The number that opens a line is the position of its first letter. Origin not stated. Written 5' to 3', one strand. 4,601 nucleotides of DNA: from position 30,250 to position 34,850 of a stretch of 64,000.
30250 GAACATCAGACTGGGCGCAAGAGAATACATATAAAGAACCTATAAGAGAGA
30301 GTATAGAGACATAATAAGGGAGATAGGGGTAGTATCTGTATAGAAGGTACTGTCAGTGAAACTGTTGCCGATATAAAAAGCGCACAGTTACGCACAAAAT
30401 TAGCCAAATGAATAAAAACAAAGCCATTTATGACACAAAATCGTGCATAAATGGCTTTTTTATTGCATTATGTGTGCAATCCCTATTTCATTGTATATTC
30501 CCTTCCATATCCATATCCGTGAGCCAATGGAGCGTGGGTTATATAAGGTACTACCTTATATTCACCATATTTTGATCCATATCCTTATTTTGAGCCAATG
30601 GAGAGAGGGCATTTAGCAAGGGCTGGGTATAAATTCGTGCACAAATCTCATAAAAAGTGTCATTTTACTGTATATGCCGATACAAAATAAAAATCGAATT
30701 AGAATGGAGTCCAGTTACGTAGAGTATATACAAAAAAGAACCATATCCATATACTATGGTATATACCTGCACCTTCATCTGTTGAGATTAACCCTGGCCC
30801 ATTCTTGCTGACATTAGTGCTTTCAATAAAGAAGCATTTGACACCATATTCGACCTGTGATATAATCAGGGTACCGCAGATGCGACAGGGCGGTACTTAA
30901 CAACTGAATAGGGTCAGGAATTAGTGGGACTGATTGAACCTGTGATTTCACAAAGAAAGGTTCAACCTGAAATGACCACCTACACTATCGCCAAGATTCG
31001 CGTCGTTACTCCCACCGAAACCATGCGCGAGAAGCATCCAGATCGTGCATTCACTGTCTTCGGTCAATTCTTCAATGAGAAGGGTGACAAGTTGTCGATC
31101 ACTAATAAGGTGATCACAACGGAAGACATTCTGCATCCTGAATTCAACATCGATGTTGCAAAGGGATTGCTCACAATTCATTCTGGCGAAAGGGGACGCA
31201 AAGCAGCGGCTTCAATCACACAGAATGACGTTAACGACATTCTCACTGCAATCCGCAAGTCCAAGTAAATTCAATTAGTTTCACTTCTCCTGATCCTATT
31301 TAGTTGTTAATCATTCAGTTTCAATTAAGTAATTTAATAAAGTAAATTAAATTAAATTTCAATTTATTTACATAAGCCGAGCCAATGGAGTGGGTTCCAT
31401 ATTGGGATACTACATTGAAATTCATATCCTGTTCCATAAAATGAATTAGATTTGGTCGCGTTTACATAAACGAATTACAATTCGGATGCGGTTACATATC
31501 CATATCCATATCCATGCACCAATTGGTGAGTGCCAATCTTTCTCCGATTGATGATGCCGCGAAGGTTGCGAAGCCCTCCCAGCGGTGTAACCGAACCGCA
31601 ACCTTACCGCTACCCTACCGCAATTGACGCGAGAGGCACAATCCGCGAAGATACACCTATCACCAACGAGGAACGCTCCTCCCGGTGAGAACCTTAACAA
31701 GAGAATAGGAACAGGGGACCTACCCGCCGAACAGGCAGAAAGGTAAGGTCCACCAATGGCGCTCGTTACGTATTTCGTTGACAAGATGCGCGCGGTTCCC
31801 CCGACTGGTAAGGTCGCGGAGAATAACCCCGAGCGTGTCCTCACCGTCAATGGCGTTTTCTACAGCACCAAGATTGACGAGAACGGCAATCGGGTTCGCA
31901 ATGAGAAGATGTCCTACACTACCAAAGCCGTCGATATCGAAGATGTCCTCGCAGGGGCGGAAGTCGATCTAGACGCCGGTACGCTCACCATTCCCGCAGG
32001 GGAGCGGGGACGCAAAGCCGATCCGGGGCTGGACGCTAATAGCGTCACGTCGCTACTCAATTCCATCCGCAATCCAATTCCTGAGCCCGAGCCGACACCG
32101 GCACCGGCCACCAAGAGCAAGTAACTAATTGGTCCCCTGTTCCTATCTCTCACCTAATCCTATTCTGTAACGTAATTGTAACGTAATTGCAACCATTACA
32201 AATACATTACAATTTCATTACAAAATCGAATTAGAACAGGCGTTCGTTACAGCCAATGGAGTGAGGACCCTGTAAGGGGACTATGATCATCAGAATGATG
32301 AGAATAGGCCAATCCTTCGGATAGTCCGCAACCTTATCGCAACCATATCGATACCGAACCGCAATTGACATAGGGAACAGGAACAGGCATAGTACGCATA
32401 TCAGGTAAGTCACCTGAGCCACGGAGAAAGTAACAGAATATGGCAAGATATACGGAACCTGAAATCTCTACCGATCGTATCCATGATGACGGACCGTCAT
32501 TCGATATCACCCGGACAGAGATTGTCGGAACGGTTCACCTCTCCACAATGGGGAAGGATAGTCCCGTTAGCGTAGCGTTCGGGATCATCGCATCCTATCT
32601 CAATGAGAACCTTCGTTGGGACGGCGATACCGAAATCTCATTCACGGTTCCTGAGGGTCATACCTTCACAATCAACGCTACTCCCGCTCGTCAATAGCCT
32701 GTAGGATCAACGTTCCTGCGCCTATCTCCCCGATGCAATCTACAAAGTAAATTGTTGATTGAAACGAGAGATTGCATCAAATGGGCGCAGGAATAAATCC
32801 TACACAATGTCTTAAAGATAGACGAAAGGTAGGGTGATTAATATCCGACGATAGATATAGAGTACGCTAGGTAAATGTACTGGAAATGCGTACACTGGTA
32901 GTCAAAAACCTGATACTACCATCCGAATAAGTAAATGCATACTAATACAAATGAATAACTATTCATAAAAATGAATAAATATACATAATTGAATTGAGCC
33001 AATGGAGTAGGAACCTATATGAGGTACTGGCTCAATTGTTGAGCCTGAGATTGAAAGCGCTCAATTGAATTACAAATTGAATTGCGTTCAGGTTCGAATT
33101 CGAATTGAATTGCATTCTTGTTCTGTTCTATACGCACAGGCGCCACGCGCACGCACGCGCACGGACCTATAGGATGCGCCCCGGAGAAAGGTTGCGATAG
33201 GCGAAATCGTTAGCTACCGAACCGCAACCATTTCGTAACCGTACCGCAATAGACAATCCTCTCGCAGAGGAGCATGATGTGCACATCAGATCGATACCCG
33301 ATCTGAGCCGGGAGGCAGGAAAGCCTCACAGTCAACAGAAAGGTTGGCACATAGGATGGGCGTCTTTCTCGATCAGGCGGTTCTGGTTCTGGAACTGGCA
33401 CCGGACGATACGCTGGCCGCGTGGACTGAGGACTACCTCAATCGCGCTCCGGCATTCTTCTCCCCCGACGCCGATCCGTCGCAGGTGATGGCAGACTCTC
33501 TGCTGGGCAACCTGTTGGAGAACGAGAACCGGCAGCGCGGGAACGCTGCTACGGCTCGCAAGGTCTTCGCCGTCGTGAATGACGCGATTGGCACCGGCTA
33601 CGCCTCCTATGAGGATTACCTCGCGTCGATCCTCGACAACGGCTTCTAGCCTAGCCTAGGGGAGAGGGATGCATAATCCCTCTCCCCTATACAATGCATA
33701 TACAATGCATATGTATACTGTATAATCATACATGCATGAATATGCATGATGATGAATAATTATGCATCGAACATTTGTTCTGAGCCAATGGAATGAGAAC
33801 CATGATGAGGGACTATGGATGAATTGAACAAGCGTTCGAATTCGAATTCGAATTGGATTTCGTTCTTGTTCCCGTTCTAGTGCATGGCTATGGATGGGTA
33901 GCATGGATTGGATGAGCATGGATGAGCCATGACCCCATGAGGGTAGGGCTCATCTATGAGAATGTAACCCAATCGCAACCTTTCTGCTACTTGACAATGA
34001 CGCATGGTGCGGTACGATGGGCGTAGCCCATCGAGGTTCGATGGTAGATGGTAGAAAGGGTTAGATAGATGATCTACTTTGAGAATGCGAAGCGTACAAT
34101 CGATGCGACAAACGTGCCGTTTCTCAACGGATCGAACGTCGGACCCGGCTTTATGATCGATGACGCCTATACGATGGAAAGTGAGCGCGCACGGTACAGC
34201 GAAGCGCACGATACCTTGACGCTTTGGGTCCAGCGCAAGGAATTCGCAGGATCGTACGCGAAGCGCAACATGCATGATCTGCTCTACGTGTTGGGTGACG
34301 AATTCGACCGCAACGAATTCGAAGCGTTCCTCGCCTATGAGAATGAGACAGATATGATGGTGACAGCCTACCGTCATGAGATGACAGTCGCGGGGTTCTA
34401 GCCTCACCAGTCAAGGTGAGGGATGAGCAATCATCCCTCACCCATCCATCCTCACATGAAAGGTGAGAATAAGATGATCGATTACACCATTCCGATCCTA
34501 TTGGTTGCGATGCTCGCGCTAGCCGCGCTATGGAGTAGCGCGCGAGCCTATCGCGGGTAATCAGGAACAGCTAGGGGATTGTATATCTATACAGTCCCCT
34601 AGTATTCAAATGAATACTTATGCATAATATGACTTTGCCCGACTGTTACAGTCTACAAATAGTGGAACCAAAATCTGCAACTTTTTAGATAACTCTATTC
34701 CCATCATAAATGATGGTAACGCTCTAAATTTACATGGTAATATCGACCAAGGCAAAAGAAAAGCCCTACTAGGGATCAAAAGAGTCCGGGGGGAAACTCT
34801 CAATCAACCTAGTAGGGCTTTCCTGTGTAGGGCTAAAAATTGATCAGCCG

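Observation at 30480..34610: Tandem array of five small-gene cassettes with a composition shift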

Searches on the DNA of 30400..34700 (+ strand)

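Call 5: search_dna_similar(query=window:30400-34700:+, collection=phages, mode=distant)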
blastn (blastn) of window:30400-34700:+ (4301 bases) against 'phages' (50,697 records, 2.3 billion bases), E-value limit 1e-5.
No match.

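Call 86: search_rna_families(source=L022, start=9200, end=18500, threshold=evalue, max_evalue=0.1, show_alignments=1)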
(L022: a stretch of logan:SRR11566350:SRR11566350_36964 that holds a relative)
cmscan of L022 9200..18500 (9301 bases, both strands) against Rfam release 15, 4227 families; matches with E-value up to 0.1: 0.
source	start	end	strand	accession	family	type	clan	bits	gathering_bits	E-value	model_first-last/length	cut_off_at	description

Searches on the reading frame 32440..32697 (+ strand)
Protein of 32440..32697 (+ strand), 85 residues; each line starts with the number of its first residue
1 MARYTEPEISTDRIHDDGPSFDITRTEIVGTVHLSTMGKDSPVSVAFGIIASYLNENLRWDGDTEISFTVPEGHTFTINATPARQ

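Call 11: search_protein_families(library=pfam, proteins=[window:32440-32697:+], max_evalue=0.1)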
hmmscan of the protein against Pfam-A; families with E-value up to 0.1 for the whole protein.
window:32440-32697:+ (85 aa): 0 families

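Call 38: search_protein_families(library=phrogs, proteins=[window:32440-32697:+], max_evalue=0.1)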
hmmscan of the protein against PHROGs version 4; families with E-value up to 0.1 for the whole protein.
window:32440-32697:+ (85 aa): 0 families

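Call 97: search_dna_similar(query=window:32440-32694:+, collection=phages, mode=protein, max_evalue=0.01, max_rows=8)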
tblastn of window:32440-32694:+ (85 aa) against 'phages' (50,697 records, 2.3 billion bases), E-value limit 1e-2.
No match.

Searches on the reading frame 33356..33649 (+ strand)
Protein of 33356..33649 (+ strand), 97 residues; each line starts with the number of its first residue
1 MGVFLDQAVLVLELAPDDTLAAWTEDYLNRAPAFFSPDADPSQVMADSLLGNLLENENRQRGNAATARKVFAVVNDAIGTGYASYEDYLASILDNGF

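Call 11: search_protein_families(library=pfam, proteins=[window:33356-33649:+], max_evalue=0.1)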
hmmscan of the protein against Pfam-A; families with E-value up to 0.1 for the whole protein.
window:33356-33649:+ (97 aa): 0 families

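Call 38: search_protein_families(library=phrogs, proteins=[window:33356-33649:+], max_evalue=0.1)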
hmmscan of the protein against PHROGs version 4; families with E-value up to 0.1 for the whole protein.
window:33356-33649:+ (97 aa): 0 families

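Call 96: search_dna_similar(query=window:33356-33646:+, collection=phages, mode=protein, max_evalue=0.01, max_rows=8)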
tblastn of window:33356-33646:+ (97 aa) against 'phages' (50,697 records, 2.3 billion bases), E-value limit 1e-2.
No match.
